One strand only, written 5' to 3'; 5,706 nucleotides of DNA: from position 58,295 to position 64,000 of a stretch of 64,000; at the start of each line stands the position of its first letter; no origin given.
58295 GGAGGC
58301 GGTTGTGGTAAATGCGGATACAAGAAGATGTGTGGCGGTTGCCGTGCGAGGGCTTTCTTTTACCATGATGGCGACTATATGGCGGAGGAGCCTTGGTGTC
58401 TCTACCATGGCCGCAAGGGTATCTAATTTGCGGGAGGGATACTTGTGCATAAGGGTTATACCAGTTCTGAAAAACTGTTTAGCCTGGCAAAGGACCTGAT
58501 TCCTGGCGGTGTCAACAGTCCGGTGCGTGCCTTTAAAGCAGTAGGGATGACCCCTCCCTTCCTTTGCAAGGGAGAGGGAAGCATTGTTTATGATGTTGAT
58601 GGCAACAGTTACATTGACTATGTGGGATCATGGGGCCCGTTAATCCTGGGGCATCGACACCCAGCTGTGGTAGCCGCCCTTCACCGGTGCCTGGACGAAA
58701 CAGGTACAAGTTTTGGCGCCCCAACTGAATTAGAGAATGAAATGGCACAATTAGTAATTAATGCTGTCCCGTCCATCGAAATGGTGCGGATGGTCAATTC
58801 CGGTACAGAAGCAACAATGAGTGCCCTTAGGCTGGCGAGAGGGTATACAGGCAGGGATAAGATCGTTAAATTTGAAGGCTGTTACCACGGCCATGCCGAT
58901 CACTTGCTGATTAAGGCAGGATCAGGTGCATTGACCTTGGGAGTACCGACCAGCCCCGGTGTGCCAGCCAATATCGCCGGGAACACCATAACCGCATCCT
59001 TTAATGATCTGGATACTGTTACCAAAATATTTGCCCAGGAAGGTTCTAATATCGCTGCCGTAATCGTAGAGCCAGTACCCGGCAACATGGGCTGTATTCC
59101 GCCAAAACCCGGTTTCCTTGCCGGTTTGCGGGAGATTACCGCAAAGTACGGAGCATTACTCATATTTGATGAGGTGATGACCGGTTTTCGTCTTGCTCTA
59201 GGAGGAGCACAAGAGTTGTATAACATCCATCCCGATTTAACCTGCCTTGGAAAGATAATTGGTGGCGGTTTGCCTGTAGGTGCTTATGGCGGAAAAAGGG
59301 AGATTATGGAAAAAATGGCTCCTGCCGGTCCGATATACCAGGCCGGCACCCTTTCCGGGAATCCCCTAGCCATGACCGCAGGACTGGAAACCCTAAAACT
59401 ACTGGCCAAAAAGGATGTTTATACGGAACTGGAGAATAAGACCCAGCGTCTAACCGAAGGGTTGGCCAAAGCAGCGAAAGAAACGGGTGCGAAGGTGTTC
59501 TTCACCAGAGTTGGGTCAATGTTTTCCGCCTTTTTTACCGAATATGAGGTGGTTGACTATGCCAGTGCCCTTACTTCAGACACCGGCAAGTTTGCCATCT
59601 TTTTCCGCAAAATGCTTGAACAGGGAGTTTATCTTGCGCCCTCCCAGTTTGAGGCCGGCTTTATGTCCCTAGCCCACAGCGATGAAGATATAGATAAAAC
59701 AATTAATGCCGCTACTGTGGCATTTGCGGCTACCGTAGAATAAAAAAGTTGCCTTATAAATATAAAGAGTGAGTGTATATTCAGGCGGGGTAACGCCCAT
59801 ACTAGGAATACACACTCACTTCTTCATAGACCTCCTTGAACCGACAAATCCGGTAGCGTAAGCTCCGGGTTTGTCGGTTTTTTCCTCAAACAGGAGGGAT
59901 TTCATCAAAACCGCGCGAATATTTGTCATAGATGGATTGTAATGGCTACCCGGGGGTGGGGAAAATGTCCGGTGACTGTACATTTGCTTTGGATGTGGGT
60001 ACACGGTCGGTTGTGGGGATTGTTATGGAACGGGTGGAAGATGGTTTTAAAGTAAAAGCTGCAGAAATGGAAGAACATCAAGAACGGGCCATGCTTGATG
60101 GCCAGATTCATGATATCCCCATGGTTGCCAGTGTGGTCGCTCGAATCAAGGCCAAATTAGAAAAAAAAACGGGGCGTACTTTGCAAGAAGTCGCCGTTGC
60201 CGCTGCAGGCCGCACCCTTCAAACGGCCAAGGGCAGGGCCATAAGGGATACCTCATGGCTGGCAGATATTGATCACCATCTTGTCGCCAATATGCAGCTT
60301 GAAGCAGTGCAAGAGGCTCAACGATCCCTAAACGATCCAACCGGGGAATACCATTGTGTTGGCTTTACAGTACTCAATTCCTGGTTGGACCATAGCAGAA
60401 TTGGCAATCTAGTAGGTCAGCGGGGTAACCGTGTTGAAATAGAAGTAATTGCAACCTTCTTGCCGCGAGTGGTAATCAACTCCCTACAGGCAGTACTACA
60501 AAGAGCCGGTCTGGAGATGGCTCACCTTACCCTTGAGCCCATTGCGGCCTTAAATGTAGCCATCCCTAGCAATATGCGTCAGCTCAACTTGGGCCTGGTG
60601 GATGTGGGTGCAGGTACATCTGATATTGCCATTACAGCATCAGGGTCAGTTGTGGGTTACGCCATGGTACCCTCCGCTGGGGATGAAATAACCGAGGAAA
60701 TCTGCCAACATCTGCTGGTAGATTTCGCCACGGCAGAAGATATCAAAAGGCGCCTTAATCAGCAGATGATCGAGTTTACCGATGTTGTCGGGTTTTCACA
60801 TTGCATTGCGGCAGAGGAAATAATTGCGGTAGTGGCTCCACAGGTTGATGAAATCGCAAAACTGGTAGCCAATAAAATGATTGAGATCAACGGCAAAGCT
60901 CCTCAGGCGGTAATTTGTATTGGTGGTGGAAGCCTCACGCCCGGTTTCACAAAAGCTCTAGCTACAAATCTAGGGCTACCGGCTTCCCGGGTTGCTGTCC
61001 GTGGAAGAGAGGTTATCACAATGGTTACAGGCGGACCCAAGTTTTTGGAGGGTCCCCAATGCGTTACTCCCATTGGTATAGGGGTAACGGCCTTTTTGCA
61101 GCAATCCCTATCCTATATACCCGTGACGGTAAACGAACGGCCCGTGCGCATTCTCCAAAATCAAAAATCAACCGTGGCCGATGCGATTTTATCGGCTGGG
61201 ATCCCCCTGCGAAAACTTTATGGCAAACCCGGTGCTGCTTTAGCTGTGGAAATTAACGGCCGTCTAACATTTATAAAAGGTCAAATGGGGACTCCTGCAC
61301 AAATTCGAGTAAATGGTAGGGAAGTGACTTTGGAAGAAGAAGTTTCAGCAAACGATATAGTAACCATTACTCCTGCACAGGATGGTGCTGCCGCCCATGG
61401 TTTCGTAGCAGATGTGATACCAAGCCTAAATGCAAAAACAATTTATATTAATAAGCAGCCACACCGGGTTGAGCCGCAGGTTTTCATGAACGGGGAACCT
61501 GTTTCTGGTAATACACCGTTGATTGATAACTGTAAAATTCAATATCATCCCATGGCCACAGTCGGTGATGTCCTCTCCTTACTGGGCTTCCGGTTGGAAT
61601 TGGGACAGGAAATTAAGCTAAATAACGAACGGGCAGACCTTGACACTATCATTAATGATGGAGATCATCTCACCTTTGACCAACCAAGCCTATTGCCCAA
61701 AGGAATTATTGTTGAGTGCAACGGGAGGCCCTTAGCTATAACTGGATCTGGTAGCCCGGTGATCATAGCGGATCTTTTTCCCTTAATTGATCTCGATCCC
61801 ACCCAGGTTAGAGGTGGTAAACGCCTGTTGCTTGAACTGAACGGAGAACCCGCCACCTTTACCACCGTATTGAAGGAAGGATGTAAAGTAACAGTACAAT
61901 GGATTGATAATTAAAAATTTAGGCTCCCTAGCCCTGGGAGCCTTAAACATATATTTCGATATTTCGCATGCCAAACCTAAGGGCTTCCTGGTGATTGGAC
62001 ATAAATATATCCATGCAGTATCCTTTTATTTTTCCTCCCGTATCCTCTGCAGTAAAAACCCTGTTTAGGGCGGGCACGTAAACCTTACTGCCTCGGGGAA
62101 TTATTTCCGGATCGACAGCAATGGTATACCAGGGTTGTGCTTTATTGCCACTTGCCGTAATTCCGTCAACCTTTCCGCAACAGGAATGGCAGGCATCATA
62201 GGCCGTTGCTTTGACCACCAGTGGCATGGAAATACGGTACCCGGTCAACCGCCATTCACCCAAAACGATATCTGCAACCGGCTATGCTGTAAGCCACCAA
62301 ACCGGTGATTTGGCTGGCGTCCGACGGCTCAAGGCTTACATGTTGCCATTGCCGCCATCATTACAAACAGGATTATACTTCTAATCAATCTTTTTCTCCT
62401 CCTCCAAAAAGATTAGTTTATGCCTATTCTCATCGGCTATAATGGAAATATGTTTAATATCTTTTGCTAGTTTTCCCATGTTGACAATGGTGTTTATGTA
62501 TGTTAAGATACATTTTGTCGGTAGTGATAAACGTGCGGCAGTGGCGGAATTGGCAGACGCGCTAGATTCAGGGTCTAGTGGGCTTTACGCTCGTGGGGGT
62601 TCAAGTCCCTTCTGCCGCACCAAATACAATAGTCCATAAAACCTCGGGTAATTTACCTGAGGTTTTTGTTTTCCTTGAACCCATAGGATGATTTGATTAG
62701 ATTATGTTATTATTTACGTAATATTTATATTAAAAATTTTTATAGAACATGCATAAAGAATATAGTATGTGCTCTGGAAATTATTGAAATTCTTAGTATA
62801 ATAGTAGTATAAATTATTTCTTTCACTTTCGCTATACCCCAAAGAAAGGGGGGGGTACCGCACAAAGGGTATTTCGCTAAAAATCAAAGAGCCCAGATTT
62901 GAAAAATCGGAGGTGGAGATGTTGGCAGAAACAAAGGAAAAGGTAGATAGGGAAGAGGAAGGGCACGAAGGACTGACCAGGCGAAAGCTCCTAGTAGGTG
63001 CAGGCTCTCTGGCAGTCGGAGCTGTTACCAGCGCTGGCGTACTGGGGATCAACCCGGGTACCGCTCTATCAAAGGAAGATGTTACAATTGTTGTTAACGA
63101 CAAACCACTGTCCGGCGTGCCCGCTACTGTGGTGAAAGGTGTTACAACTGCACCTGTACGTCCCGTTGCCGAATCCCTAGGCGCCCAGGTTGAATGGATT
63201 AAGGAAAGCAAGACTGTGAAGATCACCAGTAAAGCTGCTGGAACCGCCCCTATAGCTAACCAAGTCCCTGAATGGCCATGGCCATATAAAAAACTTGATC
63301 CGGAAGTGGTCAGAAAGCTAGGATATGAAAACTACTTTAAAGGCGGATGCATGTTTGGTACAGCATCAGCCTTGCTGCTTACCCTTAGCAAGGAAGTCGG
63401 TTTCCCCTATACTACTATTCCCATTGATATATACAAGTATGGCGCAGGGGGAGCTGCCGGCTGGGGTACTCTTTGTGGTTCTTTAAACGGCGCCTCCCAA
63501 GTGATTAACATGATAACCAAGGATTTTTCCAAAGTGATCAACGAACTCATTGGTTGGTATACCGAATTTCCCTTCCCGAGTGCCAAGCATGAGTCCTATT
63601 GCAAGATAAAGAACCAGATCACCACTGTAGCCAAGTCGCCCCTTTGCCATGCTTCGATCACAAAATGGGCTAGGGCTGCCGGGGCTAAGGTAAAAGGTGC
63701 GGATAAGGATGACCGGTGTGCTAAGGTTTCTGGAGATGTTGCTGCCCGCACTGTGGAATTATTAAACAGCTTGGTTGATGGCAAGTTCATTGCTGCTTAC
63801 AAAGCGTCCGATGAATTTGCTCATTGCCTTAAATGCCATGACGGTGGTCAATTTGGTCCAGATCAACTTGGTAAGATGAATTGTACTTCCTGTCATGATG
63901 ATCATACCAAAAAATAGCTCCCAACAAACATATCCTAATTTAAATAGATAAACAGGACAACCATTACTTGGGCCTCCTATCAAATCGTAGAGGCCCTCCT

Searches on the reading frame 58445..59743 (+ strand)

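Call 59: search_protein_families(library=pfam, proteins=[window:58445-59743:+], max_evalue=0.00001)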
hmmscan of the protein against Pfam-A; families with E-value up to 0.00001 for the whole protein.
window:58445-59743:+ (432 aa): 1 family
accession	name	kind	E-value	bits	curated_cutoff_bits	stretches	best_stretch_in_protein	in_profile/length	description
PF00202.27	Aminotran_3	-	2.1e-79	267.5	30.5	1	36-419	9-395/403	Aminotransferase class-III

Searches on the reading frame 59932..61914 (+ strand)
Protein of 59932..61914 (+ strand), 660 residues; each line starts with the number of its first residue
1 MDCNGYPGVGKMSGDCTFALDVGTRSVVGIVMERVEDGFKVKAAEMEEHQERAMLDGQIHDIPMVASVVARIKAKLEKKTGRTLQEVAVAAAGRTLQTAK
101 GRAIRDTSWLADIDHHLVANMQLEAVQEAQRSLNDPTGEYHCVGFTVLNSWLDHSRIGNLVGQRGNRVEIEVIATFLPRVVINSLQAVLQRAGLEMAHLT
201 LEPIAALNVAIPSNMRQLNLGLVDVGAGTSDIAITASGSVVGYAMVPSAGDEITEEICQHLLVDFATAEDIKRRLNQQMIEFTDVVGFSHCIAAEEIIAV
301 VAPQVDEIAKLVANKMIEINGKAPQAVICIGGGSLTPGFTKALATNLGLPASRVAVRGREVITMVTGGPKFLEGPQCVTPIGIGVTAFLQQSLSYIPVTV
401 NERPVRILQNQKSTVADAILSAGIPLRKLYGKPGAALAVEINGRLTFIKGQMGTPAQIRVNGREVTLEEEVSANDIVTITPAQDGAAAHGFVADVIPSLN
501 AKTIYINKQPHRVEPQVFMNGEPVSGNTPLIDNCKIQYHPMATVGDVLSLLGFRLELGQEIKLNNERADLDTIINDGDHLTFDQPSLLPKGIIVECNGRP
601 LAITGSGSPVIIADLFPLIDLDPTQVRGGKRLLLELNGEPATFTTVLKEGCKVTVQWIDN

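Call 78: search_protein_families(library=pfam, proteins=[window:59932-61914:+], max_evalue=0.00001)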
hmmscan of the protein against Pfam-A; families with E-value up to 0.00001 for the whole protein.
window:59932-61914:+ (660 aa): 5 families
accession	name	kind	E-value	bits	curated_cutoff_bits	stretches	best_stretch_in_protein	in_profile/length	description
PF14450.12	FtsA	-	1.3e-09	38.9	31.8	1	222-354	2-109/127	Cell division protein FtsA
PF06723.19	MreB_Mbl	-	1.8e-09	37.4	27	1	184-352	111-302/327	MreB/Mbl protein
PF11104.14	PilM_2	-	8.5e-08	31.9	27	1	20-274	2-236/340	Type IV pilus assembly protein PilM;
PF02597.26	ThiS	-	3.2e-07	31.2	22.5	0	542-582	22-69/76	ThiS family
PF14451.12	Ub-Mut7C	-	4.5e-06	26.9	23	0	537-580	28-71/81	Mut7-C ubiquitin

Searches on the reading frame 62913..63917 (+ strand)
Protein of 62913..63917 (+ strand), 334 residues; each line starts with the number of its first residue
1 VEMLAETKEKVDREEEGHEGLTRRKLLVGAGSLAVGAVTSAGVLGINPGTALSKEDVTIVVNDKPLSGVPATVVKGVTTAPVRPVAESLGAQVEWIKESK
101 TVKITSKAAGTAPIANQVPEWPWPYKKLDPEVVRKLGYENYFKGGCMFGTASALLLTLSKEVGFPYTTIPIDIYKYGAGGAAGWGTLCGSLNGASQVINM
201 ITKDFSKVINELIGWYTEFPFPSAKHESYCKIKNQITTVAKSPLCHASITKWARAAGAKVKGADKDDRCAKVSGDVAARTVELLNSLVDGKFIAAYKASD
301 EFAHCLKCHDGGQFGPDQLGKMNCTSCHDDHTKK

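Call 78: search_protein_families(library=pfam, proteins=[window:62913-63917:+], max_evalue=0.00001)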
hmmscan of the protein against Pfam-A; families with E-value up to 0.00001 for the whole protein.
window:62913-63917:+ (334 aa): 2 families
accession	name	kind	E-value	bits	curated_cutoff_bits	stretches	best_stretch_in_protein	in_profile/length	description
PF09719.15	C_GCAxxG_C_C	-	2.3e-09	37.8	27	1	151-282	4-117/118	Putative redox-active protein (C_GCAxxG_C_C)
PF07833.16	Cu_amine_oxidN1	-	4.9e-08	33.3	24.2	1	61-107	2-49/108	Copper amine oxidase N-terminal domain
